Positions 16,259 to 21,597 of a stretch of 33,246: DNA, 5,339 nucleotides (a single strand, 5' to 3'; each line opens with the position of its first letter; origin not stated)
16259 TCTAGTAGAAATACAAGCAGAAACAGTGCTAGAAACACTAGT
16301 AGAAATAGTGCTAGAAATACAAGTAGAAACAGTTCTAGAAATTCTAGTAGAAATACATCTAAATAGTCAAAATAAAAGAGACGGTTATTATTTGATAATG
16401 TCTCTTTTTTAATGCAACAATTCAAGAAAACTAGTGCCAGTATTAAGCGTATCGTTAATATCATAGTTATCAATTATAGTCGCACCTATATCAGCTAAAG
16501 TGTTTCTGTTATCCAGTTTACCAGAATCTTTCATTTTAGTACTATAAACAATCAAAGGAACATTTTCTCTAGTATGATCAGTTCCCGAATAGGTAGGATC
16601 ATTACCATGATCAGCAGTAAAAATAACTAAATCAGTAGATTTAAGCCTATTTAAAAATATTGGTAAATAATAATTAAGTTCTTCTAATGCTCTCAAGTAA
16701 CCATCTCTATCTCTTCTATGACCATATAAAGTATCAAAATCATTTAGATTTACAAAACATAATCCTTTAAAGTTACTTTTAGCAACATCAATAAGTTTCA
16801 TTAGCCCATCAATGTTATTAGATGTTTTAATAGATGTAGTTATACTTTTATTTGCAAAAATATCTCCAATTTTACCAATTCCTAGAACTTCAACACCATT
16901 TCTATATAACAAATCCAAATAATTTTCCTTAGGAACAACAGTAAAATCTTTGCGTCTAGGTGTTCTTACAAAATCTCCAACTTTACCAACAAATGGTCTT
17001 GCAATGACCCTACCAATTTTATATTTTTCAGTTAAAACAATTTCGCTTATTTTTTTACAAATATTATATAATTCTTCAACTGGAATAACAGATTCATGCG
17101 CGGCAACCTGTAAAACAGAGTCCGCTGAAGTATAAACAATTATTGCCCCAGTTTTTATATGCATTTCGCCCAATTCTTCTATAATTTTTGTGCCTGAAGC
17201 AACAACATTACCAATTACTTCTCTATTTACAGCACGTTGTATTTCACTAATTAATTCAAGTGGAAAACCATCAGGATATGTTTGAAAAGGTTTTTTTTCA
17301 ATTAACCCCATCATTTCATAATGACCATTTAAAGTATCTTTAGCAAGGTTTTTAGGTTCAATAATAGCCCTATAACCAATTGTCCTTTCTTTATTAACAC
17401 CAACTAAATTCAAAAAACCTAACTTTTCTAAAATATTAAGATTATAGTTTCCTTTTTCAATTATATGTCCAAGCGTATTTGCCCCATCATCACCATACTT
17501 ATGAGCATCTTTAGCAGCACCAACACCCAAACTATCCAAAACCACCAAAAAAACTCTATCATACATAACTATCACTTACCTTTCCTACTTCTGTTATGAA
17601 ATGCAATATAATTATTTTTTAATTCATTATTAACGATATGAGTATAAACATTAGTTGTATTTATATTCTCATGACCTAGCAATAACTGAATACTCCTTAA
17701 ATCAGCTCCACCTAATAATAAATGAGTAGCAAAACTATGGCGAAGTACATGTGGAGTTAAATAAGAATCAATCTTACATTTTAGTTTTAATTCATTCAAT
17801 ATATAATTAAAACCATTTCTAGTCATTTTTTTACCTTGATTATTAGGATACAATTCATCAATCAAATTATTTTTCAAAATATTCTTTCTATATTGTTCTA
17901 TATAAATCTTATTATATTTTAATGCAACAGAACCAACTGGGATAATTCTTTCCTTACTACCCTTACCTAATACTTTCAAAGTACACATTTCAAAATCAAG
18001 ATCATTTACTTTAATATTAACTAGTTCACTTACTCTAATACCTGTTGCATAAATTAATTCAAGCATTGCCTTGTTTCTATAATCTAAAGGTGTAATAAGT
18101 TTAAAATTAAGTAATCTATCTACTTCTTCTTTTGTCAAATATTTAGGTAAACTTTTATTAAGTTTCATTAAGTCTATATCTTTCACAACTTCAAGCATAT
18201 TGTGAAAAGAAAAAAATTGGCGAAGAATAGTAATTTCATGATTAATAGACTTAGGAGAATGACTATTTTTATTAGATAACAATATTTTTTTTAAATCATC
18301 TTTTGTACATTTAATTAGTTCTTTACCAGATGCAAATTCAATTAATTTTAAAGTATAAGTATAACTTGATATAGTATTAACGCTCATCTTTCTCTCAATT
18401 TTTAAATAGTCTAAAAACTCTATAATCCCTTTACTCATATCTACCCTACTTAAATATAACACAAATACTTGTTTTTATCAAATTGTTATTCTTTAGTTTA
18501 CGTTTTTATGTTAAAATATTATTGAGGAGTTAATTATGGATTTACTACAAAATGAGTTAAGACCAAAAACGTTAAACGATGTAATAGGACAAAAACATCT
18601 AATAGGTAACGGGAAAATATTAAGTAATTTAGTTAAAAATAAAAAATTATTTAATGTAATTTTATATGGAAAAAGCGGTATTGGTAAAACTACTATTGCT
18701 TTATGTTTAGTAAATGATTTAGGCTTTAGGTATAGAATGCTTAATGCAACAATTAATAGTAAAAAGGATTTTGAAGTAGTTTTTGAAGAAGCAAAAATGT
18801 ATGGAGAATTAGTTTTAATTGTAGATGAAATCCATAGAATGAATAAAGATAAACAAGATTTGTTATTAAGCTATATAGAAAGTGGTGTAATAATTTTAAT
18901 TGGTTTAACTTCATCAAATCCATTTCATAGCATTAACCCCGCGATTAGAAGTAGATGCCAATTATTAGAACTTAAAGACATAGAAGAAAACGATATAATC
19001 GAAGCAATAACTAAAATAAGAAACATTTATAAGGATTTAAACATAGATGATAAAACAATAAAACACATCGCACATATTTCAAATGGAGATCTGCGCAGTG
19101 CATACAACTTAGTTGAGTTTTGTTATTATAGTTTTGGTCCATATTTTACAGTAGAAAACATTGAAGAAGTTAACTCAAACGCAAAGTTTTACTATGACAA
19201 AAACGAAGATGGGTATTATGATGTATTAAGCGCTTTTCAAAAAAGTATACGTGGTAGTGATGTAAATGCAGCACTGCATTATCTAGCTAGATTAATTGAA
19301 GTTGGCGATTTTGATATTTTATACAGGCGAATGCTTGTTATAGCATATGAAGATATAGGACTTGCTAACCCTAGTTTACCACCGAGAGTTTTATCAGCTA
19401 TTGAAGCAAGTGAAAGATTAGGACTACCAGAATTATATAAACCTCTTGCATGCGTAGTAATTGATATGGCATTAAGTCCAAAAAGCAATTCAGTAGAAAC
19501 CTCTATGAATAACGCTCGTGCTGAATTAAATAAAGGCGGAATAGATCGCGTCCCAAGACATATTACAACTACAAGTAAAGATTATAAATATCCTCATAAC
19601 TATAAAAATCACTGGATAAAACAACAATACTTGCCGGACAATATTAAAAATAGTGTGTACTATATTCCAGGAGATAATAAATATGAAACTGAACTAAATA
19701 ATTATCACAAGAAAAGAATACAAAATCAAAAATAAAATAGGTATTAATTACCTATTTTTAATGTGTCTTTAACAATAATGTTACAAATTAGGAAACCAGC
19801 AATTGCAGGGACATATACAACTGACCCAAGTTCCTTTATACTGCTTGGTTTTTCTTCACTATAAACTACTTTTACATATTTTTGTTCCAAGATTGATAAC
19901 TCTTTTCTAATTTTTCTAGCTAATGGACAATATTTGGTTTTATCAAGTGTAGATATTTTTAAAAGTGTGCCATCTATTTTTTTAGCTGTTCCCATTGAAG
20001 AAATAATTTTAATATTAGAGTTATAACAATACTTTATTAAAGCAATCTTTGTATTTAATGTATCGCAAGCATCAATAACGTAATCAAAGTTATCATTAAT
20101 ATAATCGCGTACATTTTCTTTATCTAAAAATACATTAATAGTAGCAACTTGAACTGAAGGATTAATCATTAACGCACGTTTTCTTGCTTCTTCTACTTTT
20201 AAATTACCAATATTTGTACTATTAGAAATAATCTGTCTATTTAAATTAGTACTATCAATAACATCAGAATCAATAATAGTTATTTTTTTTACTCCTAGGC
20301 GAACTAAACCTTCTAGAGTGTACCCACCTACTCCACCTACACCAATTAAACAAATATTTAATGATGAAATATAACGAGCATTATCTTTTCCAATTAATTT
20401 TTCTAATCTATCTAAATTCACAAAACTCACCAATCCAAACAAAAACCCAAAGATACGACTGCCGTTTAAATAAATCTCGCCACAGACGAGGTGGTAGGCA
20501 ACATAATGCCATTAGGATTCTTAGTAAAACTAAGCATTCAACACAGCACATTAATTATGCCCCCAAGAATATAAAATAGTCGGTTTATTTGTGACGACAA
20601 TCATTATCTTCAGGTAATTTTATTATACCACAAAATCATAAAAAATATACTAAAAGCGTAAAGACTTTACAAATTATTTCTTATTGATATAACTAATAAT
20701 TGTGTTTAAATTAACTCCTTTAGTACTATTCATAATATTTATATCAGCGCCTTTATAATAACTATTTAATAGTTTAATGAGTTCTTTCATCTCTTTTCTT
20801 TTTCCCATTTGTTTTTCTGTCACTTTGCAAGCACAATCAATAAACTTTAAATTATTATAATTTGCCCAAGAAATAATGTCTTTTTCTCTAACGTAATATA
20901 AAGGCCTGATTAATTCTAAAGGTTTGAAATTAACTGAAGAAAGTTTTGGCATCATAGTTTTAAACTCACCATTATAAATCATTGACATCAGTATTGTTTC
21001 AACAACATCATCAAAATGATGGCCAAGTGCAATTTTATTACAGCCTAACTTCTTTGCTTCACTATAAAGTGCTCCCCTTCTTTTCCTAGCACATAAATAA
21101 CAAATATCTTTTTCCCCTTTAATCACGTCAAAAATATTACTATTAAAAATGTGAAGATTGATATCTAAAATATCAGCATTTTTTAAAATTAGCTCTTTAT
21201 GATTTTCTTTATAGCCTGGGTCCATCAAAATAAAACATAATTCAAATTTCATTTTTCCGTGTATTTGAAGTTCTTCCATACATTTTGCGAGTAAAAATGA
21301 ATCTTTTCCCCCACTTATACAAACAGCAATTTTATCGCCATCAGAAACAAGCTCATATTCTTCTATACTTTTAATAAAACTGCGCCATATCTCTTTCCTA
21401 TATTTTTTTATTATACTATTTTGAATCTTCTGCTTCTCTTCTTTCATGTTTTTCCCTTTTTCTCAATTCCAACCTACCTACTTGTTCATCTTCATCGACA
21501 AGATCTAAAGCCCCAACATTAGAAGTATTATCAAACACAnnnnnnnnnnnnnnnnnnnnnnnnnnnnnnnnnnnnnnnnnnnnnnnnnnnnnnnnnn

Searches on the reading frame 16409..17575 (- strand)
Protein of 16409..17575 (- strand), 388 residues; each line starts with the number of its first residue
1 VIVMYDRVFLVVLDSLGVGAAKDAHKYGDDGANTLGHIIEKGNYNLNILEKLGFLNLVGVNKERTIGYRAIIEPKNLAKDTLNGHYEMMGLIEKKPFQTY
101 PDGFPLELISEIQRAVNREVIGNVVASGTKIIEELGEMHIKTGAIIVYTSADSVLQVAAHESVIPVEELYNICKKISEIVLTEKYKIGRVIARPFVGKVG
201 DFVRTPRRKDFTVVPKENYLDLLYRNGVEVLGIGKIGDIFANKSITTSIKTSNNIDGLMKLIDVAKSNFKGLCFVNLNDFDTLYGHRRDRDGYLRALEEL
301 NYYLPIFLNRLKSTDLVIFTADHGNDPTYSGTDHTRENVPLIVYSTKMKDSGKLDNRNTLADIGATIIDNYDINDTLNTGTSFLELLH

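Call 39: search_protein_families(library=pfam, proteins=[window:16409-17575:-], max_evalue=0.00001)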
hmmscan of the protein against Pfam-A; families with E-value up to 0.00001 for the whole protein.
window:16409-17575:- (388 aa): 1 family
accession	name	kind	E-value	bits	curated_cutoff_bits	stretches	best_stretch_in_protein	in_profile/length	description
PF01676.23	Metalloenzyme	-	6.7e-37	127.8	24.3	1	7-373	2-250/252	Metalloenzyme superfamily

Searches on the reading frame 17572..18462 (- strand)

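Call 39: search_protein_families(library=pfam, proteins=[window:17572-18462:-], max_evalue=0.00001)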
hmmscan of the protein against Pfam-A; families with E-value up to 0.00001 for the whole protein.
window:17572-18462:- (296 aa): 2 families
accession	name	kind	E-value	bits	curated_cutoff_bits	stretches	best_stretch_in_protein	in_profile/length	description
PF00589.27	Phage_integrase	-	8.5e-45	153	27.1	1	107-277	1-169/172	Phage integrase family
PF02899.23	Phage_int_SAM_1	-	5.2e-10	39.9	22.3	1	13-86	1-78/83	Phage integrase, N-terminal SAM-like domain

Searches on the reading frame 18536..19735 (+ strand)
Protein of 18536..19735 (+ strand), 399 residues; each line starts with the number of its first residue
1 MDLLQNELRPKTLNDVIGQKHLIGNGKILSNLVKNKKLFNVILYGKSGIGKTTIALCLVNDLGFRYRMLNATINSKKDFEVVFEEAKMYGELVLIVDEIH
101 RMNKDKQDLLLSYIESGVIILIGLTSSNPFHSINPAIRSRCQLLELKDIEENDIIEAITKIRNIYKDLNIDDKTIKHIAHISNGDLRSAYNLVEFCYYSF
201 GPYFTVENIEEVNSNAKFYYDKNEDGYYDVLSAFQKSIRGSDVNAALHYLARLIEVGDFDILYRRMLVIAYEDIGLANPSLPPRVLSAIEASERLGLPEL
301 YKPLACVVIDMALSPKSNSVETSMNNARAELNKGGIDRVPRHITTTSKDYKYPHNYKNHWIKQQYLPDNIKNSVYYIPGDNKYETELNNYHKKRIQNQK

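Call 39: search_protein_families(library=pfam, proteins=[window:18536-19735:+], max_evalue=0.00001)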
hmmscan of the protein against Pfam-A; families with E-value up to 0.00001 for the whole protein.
window:18536-19735:+ (399 aa): 4 families
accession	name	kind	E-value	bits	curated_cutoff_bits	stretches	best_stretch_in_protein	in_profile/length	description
PF12002.13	MgsA_C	-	1.8e-49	168.3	27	1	240-393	1-165/167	MgsA AAA+ ATPase C terminal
PF16193.11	AAA_assoc_2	-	9.6e-19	67.9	34.3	1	166-239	3-81/81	AAA C-terminal domain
PF05496.18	RuvB_N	-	1.6e-14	54.4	27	1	8-123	1-118/159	Holliday junction DNA helicase RuvB P-loop domain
PF00004.35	AAA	-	3.8e-12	47.2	21.2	1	41-142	1-124/131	ATPase family associated with various cellular activities (AAA)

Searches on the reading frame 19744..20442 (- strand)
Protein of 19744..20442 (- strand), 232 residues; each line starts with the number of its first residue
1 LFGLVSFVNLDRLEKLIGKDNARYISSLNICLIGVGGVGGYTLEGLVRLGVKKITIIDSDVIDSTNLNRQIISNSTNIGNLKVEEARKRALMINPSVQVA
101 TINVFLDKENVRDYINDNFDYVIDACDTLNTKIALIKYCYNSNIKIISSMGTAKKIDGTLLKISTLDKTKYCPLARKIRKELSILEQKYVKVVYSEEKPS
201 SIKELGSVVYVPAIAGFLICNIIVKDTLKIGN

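Call 40: search_protein_families(library=pfam, proteins=[window:19744-20442:-], max_evalue=0.00001)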
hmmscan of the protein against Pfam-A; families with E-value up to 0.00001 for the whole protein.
window:19744-20442:- (232 aa): 1 family
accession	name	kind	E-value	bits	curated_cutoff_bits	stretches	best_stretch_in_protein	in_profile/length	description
PF00899.27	ThiF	-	5.2e-37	127.7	28.1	1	15-164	8-154/238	ThiF family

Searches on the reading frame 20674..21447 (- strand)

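Call 40: search_protein_families(library=pfam, proteins=[window:20674-21447:-], max_evalue=0.00001)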
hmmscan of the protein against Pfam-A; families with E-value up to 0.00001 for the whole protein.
window:20674-21447:- (257 aa): 1 family
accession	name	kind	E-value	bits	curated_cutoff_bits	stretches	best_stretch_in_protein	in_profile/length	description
PF01171.26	ATP_bind_3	-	1.5e-17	64.4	27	1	39-203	1-164/182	PP-loop family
